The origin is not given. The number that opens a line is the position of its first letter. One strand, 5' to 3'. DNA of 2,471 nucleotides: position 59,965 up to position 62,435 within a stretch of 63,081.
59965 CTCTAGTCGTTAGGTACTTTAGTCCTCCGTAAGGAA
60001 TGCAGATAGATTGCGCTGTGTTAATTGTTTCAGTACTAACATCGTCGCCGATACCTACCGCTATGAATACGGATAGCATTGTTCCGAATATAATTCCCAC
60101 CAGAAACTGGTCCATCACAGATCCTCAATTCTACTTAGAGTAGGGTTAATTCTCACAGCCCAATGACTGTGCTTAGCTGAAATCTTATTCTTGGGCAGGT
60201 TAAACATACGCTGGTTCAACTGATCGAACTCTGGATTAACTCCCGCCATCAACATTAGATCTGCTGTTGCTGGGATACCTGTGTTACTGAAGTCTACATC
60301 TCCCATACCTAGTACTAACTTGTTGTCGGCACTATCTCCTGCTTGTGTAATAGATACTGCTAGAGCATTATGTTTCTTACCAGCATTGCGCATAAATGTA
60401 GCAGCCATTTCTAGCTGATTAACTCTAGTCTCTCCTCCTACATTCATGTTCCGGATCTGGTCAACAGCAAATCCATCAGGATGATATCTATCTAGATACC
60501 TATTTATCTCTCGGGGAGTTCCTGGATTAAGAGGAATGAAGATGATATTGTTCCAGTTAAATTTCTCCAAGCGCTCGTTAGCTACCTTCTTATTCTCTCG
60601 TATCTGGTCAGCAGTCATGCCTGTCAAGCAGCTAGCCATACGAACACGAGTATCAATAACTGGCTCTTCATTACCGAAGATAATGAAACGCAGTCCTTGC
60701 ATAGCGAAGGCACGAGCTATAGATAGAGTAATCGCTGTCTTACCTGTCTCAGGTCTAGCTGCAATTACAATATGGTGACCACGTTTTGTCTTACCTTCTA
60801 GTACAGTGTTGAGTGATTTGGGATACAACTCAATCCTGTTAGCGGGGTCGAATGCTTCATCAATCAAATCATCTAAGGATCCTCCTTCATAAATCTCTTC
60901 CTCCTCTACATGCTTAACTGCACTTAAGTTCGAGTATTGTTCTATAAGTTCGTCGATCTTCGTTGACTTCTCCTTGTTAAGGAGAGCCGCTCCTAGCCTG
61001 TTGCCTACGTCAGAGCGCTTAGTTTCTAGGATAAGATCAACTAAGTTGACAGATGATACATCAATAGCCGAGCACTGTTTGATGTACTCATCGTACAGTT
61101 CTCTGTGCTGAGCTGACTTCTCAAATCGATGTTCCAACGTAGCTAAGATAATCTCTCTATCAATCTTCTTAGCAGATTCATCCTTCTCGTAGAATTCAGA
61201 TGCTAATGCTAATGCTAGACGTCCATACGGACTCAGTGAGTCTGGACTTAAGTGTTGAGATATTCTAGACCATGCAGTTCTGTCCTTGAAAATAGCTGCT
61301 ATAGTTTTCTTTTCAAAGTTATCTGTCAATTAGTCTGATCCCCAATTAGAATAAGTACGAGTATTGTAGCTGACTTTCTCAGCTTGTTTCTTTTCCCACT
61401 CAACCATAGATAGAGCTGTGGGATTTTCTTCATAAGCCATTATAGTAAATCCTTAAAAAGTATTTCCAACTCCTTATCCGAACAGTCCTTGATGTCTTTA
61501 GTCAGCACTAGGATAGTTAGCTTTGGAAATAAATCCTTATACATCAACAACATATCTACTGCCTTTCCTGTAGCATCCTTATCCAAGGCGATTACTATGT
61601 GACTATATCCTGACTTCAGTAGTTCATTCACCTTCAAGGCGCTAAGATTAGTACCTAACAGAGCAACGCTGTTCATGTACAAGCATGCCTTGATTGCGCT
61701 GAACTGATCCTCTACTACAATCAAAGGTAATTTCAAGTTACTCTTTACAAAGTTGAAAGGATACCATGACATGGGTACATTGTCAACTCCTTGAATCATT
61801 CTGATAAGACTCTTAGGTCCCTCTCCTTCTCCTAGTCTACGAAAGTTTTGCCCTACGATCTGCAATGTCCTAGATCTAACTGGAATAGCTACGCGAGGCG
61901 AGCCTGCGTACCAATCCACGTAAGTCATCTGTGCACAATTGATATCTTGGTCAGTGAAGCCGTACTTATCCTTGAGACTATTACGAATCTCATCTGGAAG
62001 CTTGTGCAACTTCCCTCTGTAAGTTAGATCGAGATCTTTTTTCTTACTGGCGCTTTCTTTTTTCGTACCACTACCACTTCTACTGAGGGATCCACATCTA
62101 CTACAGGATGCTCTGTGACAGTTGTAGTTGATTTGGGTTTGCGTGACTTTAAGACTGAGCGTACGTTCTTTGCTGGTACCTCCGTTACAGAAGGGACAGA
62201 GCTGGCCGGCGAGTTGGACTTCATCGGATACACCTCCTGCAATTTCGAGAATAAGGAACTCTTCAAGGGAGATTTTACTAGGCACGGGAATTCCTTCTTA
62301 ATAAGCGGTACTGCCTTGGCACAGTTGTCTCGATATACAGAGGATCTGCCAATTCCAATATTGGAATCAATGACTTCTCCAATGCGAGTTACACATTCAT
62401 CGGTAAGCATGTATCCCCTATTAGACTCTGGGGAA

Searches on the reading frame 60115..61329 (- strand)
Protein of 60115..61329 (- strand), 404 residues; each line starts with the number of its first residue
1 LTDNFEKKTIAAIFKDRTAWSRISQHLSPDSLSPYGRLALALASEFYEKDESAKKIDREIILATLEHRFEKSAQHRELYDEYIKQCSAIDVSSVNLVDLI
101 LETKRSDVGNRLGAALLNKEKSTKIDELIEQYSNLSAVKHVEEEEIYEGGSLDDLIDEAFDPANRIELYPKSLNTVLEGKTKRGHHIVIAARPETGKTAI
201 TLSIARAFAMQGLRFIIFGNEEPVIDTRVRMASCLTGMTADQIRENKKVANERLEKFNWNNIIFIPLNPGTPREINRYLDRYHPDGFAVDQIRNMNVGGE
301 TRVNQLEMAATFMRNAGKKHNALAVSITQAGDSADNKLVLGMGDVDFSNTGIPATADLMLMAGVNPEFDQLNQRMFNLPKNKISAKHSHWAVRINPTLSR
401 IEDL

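Call 11: search_protein_families(library=pfam, proteins=[window:60115-61329:-], max_evalue=0.01)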
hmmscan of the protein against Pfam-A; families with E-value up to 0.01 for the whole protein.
window:60115-61329:- (404 aa): 2 families
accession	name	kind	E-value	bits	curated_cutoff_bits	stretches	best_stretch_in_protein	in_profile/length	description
PF03796.21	DnaB_C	-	2.7e-07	30.7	27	1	172-256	8-91/255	DnaB-like helicase C terminal domain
PF13481.12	AAA_25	-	8.2e-05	22.7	27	1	163-219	12-66/195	AAA domain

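Call 12: search_protein_families(library=phrogs, proteins=[window:60115-61329:-], max_evalue=0.01)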
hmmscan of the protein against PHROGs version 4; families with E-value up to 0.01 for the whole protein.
window:60115-61329:- (404 aa): 4 families
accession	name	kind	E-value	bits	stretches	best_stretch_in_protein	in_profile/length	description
phrog_19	-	DNA, RNA and nucleotide metabolism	2.2e-42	146.8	1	1-404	159-581/621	DnaB-like replicative helicase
phrog_243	-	DNA, RNA and nucleotide metabolism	1.8e-10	41.2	1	180-336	31-197/273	DnaB-like replicative helicase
phrog_239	-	DNA, RNA and nucleotide metabolism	3.8e-10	40.4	1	139-334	313-521/801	DNA primase/helicase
phrog_8337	-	DNA, RNA and nucleotide metabolism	0.0061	17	1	159-230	43-116/273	DNA repair protein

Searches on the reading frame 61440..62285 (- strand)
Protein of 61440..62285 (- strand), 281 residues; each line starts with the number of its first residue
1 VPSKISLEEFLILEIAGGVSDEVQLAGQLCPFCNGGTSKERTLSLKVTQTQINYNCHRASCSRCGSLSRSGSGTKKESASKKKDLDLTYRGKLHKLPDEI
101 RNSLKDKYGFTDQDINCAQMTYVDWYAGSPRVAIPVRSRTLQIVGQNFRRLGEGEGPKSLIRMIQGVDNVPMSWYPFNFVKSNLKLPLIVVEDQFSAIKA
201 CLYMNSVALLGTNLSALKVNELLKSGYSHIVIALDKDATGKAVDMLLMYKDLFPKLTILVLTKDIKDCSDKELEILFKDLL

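Call 68: search_protein_families(library=phrogs, proteins=[window:61440-62285:-], max_evalue=0.001)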
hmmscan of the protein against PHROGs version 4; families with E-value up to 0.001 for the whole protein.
window:61440-62285:- (281 aa): 2 families
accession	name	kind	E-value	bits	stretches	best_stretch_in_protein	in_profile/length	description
phrog_47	-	DNA, RNA and nucleotide metabolism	1.6e-19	71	1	30-278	55-331/947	DNA primase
phrog_22173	-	DNA, RNA and nucleotide metabolism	6.8e-10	40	1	177-278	26-131/133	DNA primase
